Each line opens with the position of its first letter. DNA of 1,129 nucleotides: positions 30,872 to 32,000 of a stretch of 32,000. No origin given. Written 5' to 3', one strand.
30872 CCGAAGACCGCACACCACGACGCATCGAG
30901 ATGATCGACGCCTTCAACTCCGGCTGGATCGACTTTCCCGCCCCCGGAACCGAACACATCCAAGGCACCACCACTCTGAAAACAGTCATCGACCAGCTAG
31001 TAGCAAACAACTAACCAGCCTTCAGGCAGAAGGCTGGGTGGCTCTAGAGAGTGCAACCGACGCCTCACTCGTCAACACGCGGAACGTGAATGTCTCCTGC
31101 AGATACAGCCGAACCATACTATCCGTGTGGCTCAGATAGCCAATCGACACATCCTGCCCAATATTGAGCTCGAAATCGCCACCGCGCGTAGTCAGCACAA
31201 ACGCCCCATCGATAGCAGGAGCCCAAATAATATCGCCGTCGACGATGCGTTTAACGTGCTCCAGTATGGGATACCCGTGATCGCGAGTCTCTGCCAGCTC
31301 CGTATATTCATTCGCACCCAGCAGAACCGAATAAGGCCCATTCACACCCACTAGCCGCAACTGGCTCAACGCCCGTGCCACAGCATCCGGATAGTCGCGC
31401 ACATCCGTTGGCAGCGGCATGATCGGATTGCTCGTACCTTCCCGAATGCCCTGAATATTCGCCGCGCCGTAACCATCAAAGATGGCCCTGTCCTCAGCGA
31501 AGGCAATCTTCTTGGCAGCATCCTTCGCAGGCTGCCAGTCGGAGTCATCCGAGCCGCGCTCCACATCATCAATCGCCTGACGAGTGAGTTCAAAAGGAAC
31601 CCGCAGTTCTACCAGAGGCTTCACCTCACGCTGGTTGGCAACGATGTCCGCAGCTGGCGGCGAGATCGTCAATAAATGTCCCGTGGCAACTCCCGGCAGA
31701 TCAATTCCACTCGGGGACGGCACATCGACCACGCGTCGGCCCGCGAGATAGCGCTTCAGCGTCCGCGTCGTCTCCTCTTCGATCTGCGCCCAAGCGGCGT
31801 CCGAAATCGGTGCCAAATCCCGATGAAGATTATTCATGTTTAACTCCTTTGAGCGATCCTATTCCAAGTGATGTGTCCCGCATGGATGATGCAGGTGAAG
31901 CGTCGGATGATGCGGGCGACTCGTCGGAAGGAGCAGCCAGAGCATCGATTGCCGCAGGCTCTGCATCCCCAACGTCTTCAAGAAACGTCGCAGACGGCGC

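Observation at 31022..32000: Encapsulin nanocompartment operon: shell gene plus edge-truncated cargo gene with a visible loading peptide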

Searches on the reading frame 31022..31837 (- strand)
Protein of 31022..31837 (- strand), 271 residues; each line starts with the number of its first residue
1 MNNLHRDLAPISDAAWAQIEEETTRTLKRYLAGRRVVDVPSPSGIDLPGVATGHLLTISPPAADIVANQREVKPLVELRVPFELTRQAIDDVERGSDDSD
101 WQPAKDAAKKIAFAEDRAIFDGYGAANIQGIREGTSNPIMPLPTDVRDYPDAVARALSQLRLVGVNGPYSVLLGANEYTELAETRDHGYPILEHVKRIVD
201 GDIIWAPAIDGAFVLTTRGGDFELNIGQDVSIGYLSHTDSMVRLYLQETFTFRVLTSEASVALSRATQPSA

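Call 4: search_protein_families(library=pfam, proteins=[window:31022-31837:-], max_evalue=0.01)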
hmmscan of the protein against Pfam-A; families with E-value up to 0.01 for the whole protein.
window:31022-31837:- (271 aa): 1 family
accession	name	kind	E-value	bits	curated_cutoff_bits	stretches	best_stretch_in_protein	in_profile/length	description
PF04454.18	Linocin_M18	-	3.6e-96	321.7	24.3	1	1-251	1-253/253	Encapsulating protein for peroxidase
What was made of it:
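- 31022..31837 (-): Family-1 (T=1-type) encapsulin shell gene, 271 aa. Pfam Linocin_M18 at 3.6e-96, covering profile positions 1-253 of 253 (call 4).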

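Call 5: find_encoding_contigs(protein=window:31022-31837:-, flank=10000, max_places=6)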
Protein window:31022-31837:- (271 aa): no gene with exactly this product is on record in the collection.
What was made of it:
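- Tried and rejected: It is not on record (call 5), so the source contig could not be extended directly.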

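Call 6: search_solved_structures(query=window:31022-31837:-, show_alignments=1)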
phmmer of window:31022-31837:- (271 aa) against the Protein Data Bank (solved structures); distinct sequences matched with E-value up to 0.001: 36.
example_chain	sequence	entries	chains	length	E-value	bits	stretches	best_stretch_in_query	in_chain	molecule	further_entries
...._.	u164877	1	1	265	9.3e-119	398.8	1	1-264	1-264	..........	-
9fn9_A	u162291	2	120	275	1.8e-116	391.3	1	1-264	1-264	29 kDa antigen Cfp29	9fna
7boj_A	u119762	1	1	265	2.5e-116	390.8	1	1-264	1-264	29 kDa antigen Cfp29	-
6i9g_A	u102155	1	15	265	2.5e-116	390.8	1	1-264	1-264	Linocin-M18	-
9bkx_A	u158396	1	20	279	1.8e-113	381.4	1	1-266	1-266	Type 1 encapsulin shell protein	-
7phm_Z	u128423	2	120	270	2.1e-113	381.2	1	1-265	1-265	29 kDa antigen CFP29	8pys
7p1t_A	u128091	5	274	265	3.6e-113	380.5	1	1-264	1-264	29 kDa antigen, Cfp29 | Type 1 encapsulin shell protein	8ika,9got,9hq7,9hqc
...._A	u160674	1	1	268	1.4e-108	365.4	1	1-263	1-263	Bacteriocin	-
8u50_A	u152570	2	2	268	2.7e-108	364.5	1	1-263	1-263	Klebsiella pneumoniae family 1 encapsulin shell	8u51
7bcv_A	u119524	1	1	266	3e-96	325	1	1-264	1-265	Linocin-M18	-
9ry4_A0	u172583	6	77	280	2.8e-74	253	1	1-268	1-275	Type 1 encapsulin shell protein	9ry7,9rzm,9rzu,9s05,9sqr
8dn9_A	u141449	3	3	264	2e-72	246.9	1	1-263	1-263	29 kDa antigen cfp29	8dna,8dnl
7odw_A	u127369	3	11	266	2.2e-59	204.2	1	2-263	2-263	Linocin_M18 bacteriocin protein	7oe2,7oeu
7k5w_A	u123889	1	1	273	2.3e-40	141.8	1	3-263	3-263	Maritimacin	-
3dkt_A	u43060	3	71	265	2.9e-40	141.5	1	3-263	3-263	Maritimacin | Type 1 encapsulin shell protein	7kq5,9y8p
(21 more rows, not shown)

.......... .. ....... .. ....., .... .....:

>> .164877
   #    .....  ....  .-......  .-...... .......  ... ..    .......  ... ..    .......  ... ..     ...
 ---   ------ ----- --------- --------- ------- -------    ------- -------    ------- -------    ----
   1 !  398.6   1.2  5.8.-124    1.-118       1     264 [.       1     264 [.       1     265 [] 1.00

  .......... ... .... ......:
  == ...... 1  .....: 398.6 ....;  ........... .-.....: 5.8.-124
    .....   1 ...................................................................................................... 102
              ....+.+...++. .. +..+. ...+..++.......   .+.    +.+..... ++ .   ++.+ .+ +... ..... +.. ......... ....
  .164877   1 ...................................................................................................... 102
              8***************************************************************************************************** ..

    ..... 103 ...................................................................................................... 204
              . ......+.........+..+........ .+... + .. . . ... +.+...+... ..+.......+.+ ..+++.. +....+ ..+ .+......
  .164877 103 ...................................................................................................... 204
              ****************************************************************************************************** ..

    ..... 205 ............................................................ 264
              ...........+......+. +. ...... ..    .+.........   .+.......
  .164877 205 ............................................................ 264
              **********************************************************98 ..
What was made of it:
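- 31022..31837 (-): PDB hits: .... at 9.3e-119, Cfp29 (7boj/6i9g) at 2.5e-116 and K. pneumoniae 8u50 at 2.7e-108, aligned over residues 1-264 (call 6).
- On Family-1 encapsulin shell (Linocin_M18 / encap_f1): Strongly implied by gapless alignment over residues 1-264 to the solved HK97-fold shell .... and by similarly strong matches to 7boj and 8u50 (call 6). T=1 is inferred because all the strong PDB matches are T=1 shells (1e-40 to 1e-119), whereas T=3 and T=4 shells score about 1e-11 (call 6).
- Closest known: Klebsiella pneumoniae / enterobacterial DyP encapsulins. Same: The shell matches at 2.7e-108 over residues 1-263 (call 6).
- Closest known: Mycobacterial Cfp29-DyP. Same: These are among the closest solved shells (E = 2.5e-116, residues 1-264 against 1-264, call 6).
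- It scores 1e-108 to 1e-119 against solved T=1 encapsulins (call 6).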

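Call 7: find_related_loci(query=window:31022-31837:-, collection=genome_contigs, flank=6000)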
Query window:31022-31837:- (271 aa) in genome_contigs; peptide patterns used: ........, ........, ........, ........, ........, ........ (x = any residue, [..] = any of these).
600 stretches matched a pattern (row limit reached: there are more); 575 encode a relative of the query (tblastn E <= 1e-3); the best 80 are kept; 80 distinct loci.
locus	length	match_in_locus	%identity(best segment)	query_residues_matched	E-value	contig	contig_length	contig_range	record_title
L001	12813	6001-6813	87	1-271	1e-160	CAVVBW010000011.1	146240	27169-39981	MAG: uncultured Acidobacteriaceae bacterium isolate MFD04434.bin.1.17 genome assembly, contig: contig_61760, whole genom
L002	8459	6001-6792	89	1-264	3e-158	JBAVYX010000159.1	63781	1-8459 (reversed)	MAG: Silvibacterium sp. isolate MFD01830_ilm_asm_bin49 k127_479684, whole genome shotgun sequence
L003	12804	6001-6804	86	1-271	2e-156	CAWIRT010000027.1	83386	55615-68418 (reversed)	MAG: uncultured Acidobacteriaceae bacterium isolate MFD00964.bin.2.105 genome assembly, contig: contig_141236, whole gen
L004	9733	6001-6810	84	1-270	2e-156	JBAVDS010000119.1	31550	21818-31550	MAG: Terracidiphilus sp. isolate MFD04579_ilm_asm_bin16 k127_149166, whole genome shotgun sequence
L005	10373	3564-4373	86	1-270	5e-156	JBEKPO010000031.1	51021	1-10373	MAG: Terracidiphilus sp. isolate SPRUCE 466 SPRUCE_466_31, whole genome shotgun sequence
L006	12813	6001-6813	86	1-271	7e-156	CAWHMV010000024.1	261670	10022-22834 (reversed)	MAG: uncultured Acidobacteriaceae bacterium isolate MFD00731.bin.1.211 genome assembly, contig: contig_84100, whole geno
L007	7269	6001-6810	86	1-270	9e-156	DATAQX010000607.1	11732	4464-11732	MAG TPA_asm: Silvibacterium sp. isolate SMAG_U5478 k141_2894875, whole genome shotgun sequence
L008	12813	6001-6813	85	1-271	1e-154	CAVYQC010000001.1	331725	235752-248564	MAG: uncultured Acidobacteriaceae bacterium isolate MFD05512.bin.1.20 genome assembly, contig: contig_1022, whole genome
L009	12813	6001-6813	85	1-271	2e-154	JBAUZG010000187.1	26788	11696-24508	MAG: Bryobacteraceae bacterium isolate MFD09276_ilm_asm_bin1 k127_115895, whole genome shotgun sequence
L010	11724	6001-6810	84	1-270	4e-154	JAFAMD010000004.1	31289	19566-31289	MAG: Acidobacteriaceae bacterium isolate CP_BE_RX_54 BE_RX_k147_716309, whole genome shotgun sequence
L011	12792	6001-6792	87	1-264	5e-154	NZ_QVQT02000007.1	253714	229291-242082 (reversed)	Paracidobacterium acidisoli strain 4G-K13 scaffold7, whole genome shotgun sequence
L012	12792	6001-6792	85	1-264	9e-154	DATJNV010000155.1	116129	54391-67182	MAG TPA_asm: Acidobacteriaceae bacterium isolate SMAG_U14870 k141_3029428, whole genome shotgun sequence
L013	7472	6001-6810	85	1-270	1e-153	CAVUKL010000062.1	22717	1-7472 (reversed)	MAG: uncultured Acidobacteriaceae bacterium isolate MFD01716.bin.2.19 genome assembly, contig: contig_87942, whole genom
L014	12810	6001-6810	84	1-270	6e-153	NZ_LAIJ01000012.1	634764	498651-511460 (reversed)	Terracidiphilus gabretensis strain S55 contig_15, whole genome shotgun sequence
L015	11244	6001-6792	85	1-264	6e-153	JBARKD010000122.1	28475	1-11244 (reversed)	MAG: Acidobacteriaceae bacterium isolate MFD06234_ilm_asm_bin117 k127_868043, whole genome shotgun sequence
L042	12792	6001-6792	78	1-264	7e-141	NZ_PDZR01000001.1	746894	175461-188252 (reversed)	Methylocella silvestris strain TVC NODE_1_length_746894_cov_44.0923, whole genome shotgun sequence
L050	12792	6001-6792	78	1-264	2e-139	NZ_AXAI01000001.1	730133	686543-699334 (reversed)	Bradyrhizobium sp. Tv2a-2 A3AIDRAFT_scaffold_0.1_C, whole genome shotgun sequence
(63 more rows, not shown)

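Call 10: search_protein_families(library=pfam, proteins=[L001:4950-6005:+, L002:4938-6005:+, L011:4938-6005:+, L014:4923-6005:+, L042:4947-6005:+, L050:4935-6005:+], max_evalue=0.001)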
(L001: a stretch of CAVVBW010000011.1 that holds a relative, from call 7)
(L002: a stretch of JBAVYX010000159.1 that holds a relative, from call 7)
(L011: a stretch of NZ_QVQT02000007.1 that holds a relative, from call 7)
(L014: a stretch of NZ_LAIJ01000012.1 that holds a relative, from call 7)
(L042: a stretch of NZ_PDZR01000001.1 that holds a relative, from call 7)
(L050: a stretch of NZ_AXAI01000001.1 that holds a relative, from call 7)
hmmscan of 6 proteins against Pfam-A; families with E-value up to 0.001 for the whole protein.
L001:4950-6005:+ (352 aa): 2 families
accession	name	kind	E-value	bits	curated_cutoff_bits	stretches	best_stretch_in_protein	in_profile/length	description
PF20628.3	Dyp_perox_C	-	1.3e-57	194.6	20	1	143-306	1-165/166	Dyp-type peroxidase, C-terminal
PF04261.18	Dyp_perox_N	-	1.8e-32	112.8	20.4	1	10-140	2-146/146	Dyp-type peroxidase, N-terminal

L002:4938-6005:+ (356 aa): 2 families
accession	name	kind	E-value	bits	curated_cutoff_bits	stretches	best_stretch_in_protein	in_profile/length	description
PF20628.3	Dyp_perox_C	-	3.6e-59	199.7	20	1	147-310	1-165/166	Dyp-type peroxidase, C-terminal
PF04261.18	Dyp_perox_N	-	1.6e-30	106.5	20.4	1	14-144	2-146/146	Dyp-type peroxidase, N-terminal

L011:4938-6005:+ (356 aa): 2 families
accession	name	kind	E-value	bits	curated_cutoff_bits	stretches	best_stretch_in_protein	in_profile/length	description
PF20628.3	Dyp_perox_C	-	6.1e-59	198.9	20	1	147-310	1-165/166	Dyp-type peroxidase, C-terminal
PF04261.18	Dyp_perox_N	-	8.5e-34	117.1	20.4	1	14-144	2-146/146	Dyp-type peroxidase, N-terminal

L014:4923-6005:+ (361 aa): 2 families
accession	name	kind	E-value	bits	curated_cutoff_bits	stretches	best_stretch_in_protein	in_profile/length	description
PF20628.3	Dyp_perox_C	-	6e-60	202.2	20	1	147-310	1-165/166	Dyp-type peroxidase, C-terminal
PF04261.18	Dyp_perox_N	-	3.7e-31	108.5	20.4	1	14-144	2-146/146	Dyp-type peroxidase, N-terminal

L042:4947-6005:+ (353 aa): 2 families
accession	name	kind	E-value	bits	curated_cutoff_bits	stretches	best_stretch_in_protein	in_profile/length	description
PF20628.3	Dyp_perox_C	-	7.1e-57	192.2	20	1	149-312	1-165/166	Dyp-type peroxidase, C-terminal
PF04261.18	Dyp_perox_N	-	2.7e-26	92.8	20.4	1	16-146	2-146/146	Dyp-type peroxidase, N-terminal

L050:4935-6005:+ (357 aa): 2 families
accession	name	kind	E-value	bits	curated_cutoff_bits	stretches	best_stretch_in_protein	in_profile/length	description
PF20628.3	Dyp_perox_C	-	5.5e-60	202.3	20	1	148-311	1-165/166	Dyp-type peroxidase, C-terminal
PF04261.18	Dyp_perox_N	-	1.2e-32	113.4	20.4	1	15-145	2-146/146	Dyp-type peroxidase, N-terminal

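Call 11: search_protein_families(library=ncbifam, proteins=[window:31022-31837:-, L001:4950-6005:+, L002:4938-6005:+], max_evalue=0.001)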
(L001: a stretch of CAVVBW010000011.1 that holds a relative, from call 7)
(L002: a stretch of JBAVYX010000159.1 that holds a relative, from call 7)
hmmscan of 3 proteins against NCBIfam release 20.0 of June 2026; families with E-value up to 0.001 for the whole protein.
window:31022-31837:- (271 aa): 1 family
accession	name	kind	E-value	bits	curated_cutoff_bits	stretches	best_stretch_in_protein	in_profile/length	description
NF041155.2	encap_f1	equivalog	3.1e-104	348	100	1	4-263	1-261/261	family 1 encapsulin nanocompartment shell protein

L001:4950-6005:+ (352 aa): 2 families
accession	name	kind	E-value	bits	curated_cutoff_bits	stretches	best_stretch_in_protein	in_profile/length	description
TIGR01413.1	Dyp_perox_fam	superfamily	2.7e-87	293.1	100.5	1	10-307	2-322/323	Dyp-type peroxidase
TIGR01412.1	tat_substr_1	equivalog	1.1e-12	47.5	428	1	60-217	132-306/420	iron uptake transporter deferrochelatase/peroxidase subunit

L002:4938-6005:+ (356 aa): 2 families
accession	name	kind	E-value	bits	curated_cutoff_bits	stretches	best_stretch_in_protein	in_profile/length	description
TIGR01413.1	Dyp_perox_fam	superfamily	4.3e-88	295.7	100.5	1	14-311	2-322/323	Dyp-type peroxidase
TIGR01412.1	tat_substr_1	equivalog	6.7e-14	51.6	428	1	63-224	131-309/420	iron uptake transporter deferrochelatase/peroxidase subunit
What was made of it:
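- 31022..31837 (-): NCBIfam NF041155 encap_f1 equivalog at 348 bits against a cutoff of 100 (call 11).
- On Family-1 encapsulin shell (Linocin_M18 / encap_f1): NF041155 equivalog at 348 bits (cutoff 100) (call 11).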

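Call 13: search_solved_structures(query=L002:4938-6005:+, show_alignments=3, max_evalue=1e-20)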
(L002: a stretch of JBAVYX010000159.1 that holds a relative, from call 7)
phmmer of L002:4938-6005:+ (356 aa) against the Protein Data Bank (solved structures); distinct sequences matched with E-value up to 1e-20: 39.
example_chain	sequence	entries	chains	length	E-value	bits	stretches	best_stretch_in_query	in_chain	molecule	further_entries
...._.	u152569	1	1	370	1.1e-128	432.6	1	12-352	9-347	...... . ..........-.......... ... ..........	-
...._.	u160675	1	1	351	9.1e-127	426.2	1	12-320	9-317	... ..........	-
9e4r_A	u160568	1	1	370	1.1e-126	425.9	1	12-320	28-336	Dyp-type peroxidase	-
7bok_A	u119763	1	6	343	4.5e-125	420.6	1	14-353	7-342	Dyp-type peroxidase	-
6yr4_A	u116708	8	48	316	1.3e-117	396.1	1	14-316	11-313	Putative iron-dependent peroxidase | Dyp-type peroxidase family | Dye-decolorizing peroxidase (DyP), encapsulated subgroup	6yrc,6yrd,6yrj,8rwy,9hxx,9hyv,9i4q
9i4s_A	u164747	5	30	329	1.5e-117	395.9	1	14-316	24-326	Dyp-type peroxidase family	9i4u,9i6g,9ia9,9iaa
4gu7_A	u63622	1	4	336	2.2e-117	395.4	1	14-315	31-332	Putative uncharacterized protein SCO7193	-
9fb7_A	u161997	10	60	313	2.3e-117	395.3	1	14-315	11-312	Putative dye-decolorizing peroxidase (DyP), encapsulated subgroup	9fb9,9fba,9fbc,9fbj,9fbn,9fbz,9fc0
9ho7_A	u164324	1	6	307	2.5e-117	395.1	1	14-315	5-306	Dyp-type peroxidase family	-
9ewi_A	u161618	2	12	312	3.4e-117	394.7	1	14-314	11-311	Putative dye-decolorizing peroxidase (DyP), encapsulated subgroup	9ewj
8pws_A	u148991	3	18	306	3.7e-117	394.6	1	14-314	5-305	Putative dye-decolorizing peroxidase (DyP), encapsulated subgroup | Dyp-type peroxidase family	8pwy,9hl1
9bkx_d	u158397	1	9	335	1.5e-116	392.6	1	11-316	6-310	Dye-decolorizing peroxidase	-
7qze_A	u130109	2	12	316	1.7e-116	392.5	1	14-316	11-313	Dyp-type peroxidase family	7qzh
7zmj_A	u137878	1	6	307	1.8e-116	392.4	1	14-315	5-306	Putative dye-decolorizing peroxidase (DyP), encapsulated subgroup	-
7qzg_A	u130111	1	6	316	1.9e-116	392.3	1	14-316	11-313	Dyp-type peroxidase family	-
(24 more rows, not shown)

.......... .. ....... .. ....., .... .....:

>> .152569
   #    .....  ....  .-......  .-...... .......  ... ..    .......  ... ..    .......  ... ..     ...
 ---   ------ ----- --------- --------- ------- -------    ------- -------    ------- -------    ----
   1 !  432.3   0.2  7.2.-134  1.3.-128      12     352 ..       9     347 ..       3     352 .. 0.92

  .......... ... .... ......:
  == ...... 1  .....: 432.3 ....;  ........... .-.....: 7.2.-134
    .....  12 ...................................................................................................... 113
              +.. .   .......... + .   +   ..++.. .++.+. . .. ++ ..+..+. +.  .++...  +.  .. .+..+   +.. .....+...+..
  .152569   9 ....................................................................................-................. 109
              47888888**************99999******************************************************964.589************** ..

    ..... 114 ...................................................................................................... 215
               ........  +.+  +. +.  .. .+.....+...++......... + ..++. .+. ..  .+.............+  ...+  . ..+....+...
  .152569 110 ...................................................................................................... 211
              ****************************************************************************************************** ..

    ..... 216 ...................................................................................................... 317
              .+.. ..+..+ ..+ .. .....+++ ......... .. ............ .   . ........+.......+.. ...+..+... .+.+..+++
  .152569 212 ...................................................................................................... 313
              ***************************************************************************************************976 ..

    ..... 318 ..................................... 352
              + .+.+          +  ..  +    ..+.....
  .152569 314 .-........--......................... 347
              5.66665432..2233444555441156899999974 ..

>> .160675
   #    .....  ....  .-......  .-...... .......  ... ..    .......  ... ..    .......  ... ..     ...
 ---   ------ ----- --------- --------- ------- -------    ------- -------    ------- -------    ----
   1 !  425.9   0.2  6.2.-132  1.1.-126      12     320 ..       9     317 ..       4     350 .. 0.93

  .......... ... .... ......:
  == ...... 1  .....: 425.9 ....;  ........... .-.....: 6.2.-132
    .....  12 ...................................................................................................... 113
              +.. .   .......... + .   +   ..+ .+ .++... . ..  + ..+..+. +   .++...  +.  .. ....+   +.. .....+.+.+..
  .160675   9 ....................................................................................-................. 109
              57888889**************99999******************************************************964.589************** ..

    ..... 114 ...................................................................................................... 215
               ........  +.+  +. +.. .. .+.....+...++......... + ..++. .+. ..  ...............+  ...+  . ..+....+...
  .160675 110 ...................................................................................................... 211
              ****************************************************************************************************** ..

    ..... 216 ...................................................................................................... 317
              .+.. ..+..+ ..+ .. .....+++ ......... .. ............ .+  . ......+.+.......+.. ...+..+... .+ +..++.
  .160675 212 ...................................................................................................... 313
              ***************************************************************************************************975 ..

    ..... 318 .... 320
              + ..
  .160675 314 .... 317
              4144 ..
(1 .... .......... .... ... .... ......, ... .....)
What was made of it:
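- Closest known: Klebsiella pneumoniae / enterobacterial DyP encapsulins. Same: A representative relative's DyP (L002) matches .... at 1.1e-128, including the peptide region (call 13).
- Closest known: Mycobacterial Cfp29-DyP. Same: The M. smegmatis DyP 7BOK matches a relative's DyP (L002) at 4.5e-125 over nearly its full length (call 13).
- Closest known: Rhodococcus jostii RHA1 DypB + encapsulin. Same: DypB matches a relative's DyP (L002) at 7.7e-116, aligned over residues 12-354 and including the C-terminal tail (call 13).
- A representative relative's DyP (L002) matches "encapsulated subgroup" DyPs and encapsulin-associated DyPs in the PDB at 1e-115 to 1e-128 (call 13).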

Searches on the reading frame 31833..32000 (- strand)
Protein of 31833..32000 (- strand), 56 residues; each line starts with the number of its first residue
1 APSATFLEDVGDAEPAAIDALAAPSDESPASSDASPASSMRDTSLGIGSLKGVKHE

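Call 21: search_protein_families(library=pfam, proteins=[window:31833-32000:-], max_evalue=0.01)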
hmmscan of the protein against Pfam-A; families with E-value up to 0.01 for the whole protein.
window:31833-32000:- (56 aa): 0 families
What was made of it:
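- On DyP-type peroxidase, encapsulated B-type subgroup (cargo): Only the last 5 residues of the domain are in the window, and Pfam finds nothing in the 56-aa fragment (call 21).
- Pfam finds nothing in the 56-aa fragment on its own (call 21).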
